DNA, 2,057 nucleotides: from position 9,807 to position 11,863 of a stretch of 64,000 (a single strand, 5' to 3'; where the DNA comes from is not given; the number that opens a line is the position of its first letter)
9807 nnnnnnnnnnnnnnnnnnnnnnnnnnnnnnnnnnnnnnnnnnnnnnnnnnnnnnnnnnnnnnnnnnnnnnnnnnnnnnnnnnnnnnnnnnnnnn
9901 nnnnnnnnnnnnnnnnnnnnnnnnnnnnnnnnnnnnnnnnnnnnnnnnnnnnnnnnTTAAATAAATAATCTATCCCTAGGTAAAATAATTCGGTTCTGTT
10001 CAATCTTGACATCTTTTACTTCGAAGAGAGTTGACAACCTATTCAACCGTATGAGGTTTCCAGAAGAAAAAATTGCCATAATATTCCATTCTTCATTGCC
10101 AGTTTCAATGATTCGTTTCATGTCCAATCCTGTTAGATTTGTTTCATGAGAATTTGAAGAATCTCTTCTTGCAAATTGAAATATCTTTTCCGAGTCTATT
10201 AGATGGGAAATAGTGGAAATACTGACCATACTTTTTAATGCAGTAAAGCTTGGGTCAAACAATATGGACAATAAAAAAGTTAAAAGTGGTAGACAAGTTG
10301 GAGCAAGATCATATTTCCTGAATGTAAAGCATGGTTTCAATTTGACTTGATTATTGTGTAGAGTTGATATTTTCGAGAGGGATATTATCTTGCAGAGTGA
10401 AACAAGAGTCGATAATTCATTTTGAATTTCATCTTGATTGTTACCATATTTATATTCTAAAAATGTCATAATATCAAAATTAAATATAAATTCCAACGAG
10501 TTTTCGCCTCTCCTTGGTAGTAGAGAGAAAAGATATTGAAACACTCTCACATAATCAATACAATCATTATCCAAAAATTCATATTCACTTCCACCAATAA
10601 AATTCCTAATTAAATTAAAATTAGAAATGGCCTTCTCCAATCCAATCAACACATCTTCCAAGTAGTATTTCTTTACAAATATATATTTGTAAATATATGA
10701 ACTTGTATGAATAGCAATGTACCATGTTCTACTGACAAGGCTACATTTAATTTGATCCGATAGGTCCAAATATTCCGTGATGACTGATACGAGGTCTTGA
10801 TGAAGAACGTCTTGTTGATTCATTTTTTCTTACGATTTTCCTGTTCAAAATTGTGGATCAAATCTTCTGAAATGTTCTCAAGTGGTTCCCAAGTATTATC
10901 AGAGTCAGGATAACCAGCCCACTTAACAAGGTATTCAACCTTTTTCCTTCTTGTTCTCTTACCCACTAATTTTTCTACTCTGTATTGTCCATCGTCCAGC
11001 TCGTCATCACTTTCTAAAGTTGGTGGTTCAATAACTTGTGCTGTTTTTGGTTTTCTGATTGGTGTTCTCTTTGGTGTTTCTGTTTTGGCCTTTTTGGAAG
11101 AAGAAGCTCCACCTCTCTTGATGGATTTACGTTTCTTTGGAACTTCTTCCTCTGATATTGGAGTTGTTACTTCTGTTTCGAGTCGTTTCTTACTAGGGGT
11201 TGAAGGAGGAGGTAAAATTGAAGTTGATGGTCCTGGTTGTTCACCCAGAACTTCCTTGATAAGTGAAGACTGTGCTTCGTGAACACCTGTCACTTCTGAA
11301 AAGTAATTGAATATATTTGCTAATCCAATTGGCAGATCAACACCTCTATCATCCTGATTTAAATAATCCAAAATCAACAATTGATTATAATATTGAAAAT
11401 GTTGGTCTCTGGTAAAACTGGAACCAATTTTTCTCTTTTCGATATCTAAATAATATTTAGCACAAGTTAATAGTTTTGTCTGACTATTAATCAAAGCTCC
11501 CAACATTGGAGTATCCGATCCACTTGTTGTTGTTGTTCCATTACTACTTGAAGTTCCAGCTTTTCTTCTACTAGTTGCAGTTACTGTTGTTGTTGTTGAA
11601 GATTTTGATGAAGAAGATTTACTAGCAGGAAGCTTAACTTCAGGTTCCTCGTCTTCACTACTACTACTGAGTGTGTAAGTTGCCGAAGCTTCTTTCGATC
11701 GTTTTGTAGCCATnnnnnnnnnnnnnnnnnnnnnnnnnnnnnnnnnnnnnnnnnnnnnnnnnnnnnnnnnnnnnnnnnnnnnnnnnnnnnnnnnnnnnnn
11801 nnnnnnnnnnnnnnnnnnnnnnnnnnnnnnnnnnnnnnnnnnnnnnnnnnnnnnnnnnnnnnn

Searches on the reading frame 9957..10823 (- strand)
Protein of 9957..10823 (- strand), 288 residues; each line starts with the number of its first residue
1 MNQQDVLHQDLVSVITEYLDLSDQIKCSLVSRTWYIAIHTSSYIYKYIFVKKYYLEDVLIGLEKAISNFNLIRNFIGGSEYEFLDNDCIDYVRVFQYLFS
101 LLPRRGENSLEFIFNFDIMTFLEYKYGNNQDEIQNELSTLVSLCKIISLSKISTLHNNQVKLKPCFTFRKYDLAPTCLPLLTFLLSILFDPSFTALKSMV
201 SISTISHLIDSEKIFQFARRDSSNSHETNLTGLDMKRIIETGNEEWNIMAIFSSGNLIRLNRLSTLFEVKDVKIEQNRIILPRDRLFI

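Call 37: search_protein_families(library=pfam, proteins=[window:9957-10823:-], max_evalue=0.001)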
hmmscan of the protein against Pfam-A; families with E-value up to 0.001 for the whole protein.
window:9957-10823:- (288 aa): 2 families
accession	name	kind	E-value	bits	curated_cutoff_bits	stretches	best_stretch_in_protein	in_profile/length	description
PF00646.38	F-box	-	1.4e-05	25.2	20.5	1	9-41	6-38/43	F-box domain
PF12937.12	F-box-like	-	5.8e-05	23.2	24.3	1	14-49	11-45/47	F-box-like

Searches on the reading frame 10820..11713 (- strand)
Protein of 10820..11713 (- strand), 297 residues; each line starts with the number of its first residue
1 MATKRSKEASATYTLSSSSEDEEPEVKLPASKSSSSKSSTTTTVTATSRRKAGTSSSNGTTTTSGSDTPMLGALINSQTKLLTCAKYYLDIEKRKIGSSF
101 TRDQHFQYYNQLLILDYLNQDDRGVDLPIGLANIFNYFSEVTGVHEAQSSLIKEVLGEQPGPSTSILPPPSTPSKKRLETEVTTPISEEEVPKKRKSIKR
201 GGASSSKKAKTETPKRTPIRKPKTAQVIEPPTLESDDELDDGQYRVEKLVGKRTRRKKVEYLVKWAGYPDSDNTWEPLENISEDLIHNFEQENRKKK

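Call 37: search_protein_families(library=pfam, proteins=[window:10820-11713:-], max_evalue=0.001)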
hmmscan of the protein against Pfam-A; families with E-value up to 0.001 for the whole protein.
window:10820-11713:- (297 aa): 1 family
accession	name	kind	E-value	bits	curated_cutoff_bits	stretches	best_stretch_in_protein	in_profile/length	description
PF00385.30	Chromo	-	1e-17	64.2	25.1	1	244-291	1-52/53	Chromo (CHRromatin Organisation MOdifier) domain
